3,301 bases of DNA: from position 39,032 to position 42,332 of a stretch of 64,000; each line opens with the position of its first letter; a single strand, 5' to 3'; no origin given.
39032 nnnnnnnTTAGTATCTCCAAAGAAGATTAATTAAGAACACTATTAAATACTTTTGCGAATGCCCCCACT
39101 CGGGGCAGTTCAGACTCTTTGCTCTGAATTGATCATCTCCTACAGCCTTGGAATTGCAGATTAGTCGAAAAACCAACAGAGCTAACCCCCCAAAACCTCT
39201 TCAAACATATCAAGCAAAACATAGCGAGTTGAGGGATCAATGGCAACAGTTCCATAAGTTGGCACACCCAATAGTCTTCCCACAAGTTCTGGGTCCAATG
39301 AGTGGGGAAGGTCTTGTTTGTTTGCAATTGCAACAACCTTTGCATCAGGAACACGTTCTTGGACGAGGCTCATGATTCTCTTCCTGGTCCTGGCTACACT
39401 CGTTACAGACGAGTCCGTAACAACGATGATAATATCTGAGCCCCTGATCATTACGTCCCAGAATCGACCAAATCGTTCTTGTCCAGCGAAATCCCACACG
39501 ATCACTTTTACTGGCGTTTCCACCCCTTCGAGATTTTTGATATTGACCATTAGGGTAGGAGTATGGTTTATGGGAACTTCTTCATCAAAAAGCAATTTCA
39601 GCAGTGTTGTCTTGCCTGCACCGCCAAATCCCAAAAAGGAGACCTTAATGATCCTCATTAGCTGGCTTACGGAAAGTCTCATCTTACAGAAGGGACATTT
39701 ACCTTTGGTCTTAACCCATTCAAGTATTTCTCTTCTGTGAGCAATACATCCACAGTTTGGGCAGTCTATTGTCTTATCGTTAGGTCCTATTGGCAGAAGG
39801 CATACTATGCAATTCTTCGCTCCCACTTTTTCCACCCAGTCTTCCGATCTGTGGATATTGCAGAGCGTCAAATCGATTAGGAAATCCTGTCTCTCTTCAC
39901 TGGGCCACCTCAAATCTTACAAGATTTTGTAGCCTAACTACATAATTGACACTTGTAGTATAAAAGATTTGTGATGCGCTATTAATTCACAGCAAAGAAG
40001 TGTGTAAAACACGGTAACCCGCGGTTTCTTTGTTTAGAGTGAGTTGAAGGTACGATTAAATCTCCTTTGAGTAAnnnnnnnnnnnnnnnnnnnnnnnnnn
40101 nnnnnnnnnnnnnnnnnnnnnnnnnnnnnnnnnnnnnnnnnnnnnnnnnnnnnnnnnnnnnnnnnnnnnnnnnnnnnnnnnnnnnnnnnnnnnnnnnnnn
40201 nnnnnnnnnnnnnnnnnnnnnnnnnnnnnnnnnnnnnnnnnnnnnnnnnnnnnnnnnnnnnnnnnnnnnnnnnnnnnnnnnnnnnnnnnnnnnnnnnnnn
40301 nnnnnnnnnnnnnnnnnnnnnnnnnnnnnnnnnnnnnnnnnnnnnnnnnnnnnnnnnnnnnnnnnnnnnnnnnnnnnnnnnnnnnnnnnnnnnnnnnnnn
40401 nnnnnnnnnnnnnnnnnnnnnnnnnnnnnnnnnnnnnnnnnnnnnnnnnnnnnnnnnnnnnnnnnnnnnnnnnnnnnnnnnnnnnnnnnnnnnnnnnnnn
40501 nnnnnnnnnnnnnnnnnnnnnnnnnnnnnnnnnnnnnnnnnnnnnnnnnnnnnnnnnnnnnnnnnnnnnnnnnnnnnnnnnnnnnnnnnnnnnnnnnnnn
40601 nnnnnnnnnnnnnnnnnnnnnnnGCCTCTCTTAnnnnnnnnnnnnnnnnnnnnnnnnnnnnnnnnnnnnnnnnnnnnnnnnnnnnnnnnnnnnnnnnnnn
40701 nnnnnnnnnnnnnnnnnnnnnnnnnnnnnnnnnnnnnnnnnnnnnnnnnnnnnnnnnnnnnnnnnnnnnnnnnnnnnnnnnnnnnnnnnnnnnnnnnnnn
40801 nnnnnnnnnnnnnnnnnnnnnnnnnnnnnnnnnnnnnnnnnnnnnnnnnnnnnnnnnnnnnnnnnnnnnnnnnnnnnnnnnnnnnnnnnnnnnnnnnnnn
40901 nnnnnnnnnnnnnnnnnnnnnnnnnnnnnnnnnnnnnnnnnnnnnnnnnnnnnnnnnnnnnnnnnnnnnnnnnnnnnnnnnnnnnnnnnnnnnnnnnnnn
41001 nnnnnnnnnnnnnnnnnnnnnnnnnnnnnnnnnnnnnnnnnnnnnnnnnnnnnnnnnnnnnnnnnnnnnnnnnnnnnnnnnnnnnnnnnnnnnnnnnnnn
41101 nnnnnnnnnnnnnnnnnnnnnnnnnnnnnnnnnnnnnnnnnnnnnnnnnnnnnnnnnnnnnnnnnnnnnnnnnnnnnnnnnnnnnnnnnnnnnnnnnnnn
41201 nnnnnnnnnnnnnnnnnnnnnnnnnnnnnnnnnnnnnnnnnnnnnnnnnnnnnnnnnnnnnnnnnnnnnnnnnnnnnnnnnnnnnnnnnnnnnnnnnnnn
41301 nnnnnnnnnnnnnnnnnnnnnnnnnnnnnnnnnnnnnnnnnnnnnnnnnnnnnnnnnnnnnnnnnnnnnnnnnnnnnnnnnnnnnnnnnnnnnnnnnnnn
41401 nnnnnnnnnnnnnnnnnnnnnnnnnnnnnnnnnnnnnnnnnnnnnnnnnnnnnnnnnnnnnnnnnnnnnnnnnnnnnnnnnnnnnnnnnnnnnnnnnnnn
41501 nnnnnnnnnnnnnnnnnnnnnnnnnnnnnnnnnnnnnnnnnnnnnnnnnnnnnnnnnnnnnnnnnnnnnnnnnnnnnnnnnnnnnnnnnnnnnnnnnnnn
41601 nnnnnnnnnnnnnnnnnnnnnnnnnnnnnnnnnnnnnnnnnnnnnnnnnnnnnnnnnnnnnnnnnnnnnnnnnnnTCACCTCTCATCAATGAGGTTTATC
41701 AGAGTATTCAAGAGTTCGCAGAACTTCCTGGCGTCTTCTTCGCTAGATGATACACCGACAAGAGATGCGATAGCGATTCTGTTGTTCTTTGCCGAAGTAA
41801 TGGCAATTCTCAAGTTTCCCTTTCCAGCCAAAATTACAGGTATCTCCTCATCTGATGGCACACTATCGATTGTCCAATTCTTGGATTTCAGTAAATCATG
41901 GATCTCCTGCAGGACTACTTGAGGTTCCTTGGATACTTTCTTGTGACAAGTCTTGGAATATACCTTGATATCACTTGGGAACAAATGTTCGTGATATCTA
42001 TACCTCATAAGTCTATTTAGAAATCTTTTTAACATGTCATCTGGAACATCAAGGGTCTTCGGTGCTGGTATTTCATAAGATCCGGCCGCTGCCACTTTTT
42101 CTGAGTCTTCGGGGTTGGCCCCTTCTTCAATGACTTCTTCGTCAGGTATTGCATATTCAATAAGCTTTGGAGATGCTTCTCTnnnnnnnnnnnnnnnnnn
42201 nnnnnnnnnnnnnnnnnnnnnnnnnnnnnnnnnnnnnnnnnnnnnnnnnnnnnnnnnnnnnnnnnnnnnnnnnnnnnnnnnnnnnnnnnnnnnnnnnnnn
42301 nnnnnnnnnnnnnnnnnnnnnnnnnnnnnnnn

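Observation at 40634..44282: HerA/DUF87-like ATPase with novel N-terminal domain, co-transcribed with an all-alpha partner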

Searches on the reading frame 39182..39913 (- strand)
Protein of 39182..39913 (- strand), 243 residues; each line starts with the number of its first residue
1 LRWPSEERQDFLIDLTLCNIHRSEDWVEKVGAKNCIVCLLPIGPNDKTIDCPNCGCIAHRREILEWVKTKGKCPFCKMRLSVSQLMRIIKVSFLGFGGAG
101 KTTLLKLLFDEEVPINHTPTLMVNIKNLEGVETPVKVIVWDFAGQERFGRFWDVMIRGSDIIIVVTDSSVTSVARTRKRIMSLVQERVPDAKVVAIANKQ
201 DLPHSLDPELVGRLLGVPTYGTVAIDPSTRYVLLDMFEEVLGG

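Call 6: search_protein_families(library=pfam, proteins=[window:39182-39913:-], max_evalue=0.01)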
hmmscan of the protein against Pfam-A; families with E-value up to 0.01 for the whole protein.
window:39182-39913:- (243 aa): 7 families
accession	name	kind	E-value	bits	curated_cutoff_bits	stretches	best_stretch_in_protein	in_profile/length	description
PF00025.27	Arf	-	2.3e-20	73.2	22.3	1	83-217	9-142/174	ADP-ribosylation factor family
PF08477.19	Roc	-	2.5e-16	60.4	27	1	90-201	1-119/119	Ras of Complex, Roc, domain of DAPkinase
PF00071.28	Ras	-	8.8e-13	48.6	21.6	1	90-204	1-118/162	Ras family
PF01926.29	MMR_HSR1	-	3.2e-06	27.7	21.9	1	90-199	1-113/113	50S ribosome-binding GTPase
PF13639.12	zf-RING_2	-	1.6e-05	25.5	27.3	1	34-77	2-44/44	Ring finger domain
PF04670.18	Gtr1_RagA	-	6.8e-05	22.8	22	1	91-202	2-123/232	Gtr1/RagA G protein conserved region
PF00009.33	GTP_EFTU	-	0.00017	21.7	26.5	1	132-206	66-137/188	Elongation factor Tu GTP binding domain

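Call 7: search_protein_families(library=ncbifam, proteins=[window:39182-39913:-], max_evalue=0.01)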
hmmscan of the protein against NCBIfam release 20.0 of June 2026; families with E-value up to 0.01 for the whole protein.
window:39182-39913:- (243 aa): 4 families
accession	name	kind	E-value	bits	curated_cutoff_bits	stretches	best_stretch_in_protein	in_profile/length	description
TIGR00231.1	small_GTP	domain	1.8e-15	57.1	42.5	1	86-210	1-132/164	GTP-binding protein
TIGR03815.1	CpaE_hom_Actino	equivalog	5.9e-05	22.3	154.45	1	135-227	223-309/340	septum site-determining protein Ssd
TIGR03156.1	GTP_HflX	equivalog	0.003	16.5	216.75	0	87-114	188-215/351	GTPase HflX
NF000908.1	PRK00089.1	equivalog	0.0072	15.6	237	0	87-204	2-124/291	GTPase Era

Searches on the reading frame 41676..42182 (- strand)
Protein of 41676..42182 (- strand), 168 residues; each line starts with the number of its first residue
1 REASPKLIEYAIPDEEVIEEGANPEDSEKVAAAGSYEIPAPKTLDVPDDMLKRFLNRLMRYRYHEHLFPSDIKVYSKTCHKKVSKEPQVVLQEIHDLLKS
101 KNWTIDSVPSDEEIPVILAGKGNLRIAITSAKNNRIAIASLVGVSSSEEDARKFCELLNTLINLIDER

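Call 57: search_protein_families(library=pfam, proteins=[window:41676-42182:-], max_evalue=1)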
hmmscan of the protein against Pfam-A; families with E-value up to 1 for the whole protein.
window:41676-42182:- (168 aa): 1 family
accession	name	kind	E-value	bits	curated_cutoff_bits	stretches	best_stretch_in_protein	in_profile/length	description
PF05289.16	BLYB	-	0.044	14.4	25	1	71-117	44-90/120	Borrelia hemolysin accessory protein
